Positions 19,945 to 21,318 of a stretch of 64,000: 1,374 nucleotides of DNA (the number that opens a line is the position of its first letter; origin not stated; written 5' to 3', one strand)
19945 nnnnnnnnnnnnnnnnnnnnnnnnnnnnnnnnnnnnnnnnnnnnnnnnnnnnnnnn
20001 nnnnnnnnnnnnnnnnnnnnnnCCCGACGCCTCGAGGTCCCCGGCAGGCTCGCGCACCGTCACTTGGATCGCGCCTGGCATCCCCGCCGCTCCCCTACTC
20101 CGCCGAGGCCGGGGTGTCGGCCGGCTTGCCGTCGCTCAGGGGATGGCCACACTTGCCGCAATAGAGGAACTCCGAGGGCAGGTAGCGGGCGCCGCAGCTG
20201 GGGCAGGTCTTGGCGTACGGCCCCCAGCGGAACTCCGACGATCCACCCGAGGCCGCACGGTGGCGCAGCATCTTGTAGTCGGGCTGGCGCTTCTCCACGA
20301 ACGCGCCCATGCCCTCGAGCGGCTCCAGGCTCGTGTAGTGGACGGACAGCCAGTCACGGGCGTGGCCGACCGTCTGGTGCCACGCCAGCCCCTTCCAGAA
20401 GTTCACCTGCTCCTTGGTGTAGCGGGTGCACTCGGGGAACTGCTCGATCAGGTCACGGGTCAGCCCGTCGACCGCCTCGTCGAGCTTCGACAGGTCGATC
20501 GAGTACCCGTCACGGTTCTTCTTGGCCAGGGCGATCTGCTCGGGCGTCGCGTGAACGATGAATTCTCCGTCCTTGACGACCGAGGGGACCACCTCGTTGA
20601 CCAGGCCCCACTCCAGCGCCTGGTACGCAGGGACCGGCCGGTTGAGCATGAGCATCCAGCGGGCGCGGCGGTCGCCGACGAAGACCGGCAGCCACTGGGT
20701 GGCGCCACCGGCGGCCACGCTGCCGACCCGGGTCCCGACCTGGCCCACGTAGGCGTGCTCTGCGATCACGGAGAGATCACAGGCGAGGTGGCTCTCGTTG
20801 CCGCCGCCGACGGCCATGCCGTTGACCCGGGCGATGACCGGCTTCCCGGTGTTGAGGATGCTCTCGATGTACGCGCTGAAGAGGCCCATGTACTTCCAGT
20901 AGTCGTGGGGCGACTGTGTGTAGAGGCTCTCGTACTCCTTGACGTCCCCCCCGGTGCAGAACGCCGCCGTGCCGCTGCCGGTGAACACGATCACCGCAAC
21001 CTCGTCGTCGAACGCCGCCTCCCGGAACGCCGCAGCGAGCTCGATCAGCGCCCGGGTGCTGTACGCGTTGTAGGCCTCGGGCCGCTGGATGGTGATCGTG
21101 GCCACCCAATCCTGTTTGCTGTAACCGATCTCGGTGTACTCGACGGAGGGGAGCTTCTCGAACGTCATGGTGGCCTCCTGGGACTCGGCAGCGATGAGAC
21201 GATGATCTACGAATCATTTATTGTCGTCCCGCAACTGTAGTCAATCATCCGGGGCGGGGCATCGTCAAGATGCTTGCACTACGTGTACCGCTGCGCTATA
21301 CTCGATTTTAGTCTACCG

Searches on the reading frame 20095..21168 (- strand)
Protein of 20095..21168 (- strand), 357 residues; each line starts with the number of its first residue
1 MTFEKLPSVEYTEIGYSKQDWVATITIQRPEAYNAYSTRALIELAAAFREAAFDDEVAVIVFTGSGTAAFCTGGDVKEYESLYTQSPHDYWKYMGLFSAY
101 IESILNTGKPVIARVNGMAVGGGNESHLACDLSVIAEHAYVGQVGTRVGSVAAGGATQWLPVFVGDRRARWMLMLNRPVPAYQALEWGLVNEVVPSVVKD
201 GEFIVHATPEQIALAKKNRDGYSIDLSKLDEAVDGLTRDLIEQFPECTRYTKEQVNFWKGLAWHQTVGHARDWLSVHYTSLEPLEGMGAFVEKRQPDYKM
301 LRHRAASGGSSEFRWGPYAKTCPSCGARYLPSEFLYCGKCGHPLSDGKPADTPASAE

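Call 12: search_protein_families(library=pfam, proteins=[window:20095-21168:-])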
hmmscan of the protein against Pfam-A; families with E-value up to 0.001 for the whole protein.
window:20095-21168:- (357 aa): 3 families
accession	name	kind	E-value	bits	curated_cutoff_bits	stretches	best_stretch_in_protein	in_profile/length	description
PF00378.25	ECH_1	-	2.1e-45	155.5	27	1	19-197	3-177/251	Enoyl-CoA hydratase/isomerase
PF16113.10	ECH_2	-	5.4e-20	72.6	27.2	1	23-196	2-174/335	Enoyl-CoA hydratase/isomerase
PF09297.16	Zn_ribbon_NUD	-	0.00095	19.3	24.8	0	335-344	4-13/32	NADH pyrophosphatase zinc ribbon domain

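Call 27: search_protein_families(library=ncbifam, proteins=[window:20095-21168:-], max_evalue=0.00001)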
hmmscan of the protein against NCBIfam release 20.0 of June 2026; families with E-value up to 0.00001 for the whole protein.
window:20095-21168:- (357 aa): 71 families (the best 25 are shown)
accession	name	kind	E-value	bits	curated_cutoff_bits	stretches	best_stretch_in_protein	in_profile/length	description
TIGR03200.1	dearomat_oah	equivalog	1.4e-64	218.5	464.45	2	21-206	37-222/360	6-oxocyclohex-1-ene-1-carbonyl-CoA hydratase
NF005637.0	PRK07396.1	equivalog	2.1e-48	165.1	380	1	9-196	10-195/273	1,4-dihydroxy-2-naphthoyl-CoA synthase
TIGR03210.1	badI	equivalog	2.7e-46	158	467.6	1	11-218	1-210/256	2-ketocyclohexanecarboxyl-CoA hydrolase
TIGR01929.1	menB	equivalog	4.9e-44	150.8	342.7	1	11-200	1-189/259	1,4-dihydroxy-2-naphthoyl-CoA synthase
NF042430.2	EnCoAhydt_DpgD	equivalog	5.7e-43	147.2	400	1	16-196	1-183/258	enoyl-CoA-hydratase DpgD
NF004840.0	PRK06190.1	equivalog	7.1e-38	130.7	253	1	17-196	9-184/260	enoyl-CoA hydratase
NF005802.0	PRK07657.1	equivalog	9.8e-37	126.9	363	1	18-196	10-185/260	enoyl-CoA hydratase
NF051848.1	EnCoAHydtEchA19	equivalog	1.7e-35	122.8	400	1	18-196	6-183/258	enoyl-CoA hydratase EchA19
NF005803.0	PRK07658.1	equivalog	2e-35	122.5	313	1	15-195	5-181/257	enoyl-CoA hydratase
NF004475.0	PRK05809.1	subfamily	9.1e-35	120.4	394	1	10-195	2-184/260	short-chain-enoyl-CoA hydratase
NF006566.0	PRK09076.1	subfamily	1.4e-34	119.9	286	1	11-196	4-185/260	enoyl-CoA hydratase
NF004795.0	PRK06143.1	subfamily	2.5e-34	119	283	1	18-200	15-193/260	enoyl-CoA hydratase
NF006109.0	PRK08260.1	subfamily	5.9e-34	117.7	320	2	10-83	2-74/296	enoyl-CoA hydratase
NF006008.0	PRK08139.1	equivalog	9.9e-34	117.1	313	1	17-203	16-198/266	enoyl-CoA hydratase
NF006007.0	PRK08138.1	subfamily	1.1e-33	116.8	355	1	18-195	14-185/261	enoyl-CoA hydratase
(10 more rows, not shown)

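Call 76: search_solved_structures(query=window:20095-21168:-, max_evalue=1e-20)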
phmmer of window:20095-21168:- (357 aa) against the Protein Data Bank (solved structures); distinct sequences matched with E-value up to 1e-20: 47.
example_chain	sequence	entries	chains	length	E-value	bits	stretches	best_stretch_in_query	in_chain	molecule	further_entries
2iex_A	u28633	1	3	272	2.4e-40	141.8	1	1-197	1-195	Dihydroxynapthoic acid synthetase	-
2uzf_A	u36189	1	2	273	1.5e-39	139.1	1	10-198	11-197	NAPHTHOATE SYNTHASE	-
3h02_A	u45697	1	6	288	5.7e-38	134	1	10-197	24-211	Naphthoate synthase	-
4els_A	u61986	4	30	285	2.3e-36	128.7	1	11-197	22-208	1,4-Dihydroxy-2-naphthoyl-CoA synthase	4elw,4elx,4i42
3t88_A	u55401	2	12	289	2.4e-36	128.6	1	11-197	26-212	1,4-Dihydroxy-2-naphthoyl-CoA synthase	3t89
5zai_A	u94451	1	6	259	1e-31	113.4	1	11-201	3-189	3-hydroxypropionyl-coenzyme A dehydratase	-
4eml_A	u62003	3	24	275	7.1e-28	100.8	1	10-196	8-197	Naphthoate synthase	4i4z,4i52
9ula_A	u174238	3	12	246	1.4e-27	99.8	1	17-200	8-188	Enoyl-CoA hydratase/isomerase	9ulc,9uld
28bq_A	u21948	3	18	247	1.4e-27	99.7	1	17-200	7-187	Enoyl-CoA hydratase/isomerase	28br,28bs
7eum_C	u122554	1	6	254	1.5e-27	99.7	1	17-200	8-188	Enoyl-CoA hydratase/isomerase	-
3r9t_A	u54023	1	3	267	6.2e-27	97.6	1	22-196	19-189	EchA1_1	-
3r9s_A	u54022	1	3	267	6.5e-27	97.6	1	22-196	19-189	Carnitinyl-CoA dehydratase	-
3kqf_A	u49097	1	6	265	1.2e-26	96.7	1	21-201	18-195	Enoyl-CoA hydratase/isomerase family protein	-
6ojm_A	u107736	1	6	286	2.1e-26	95.9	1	8-197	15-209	1,4-dihydroxy-2-naphthoyl-CoA synthase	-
3r0o_A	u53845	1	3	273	3.1e-26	95.3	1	18-196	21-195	Carnitinyl-CoA dehydratase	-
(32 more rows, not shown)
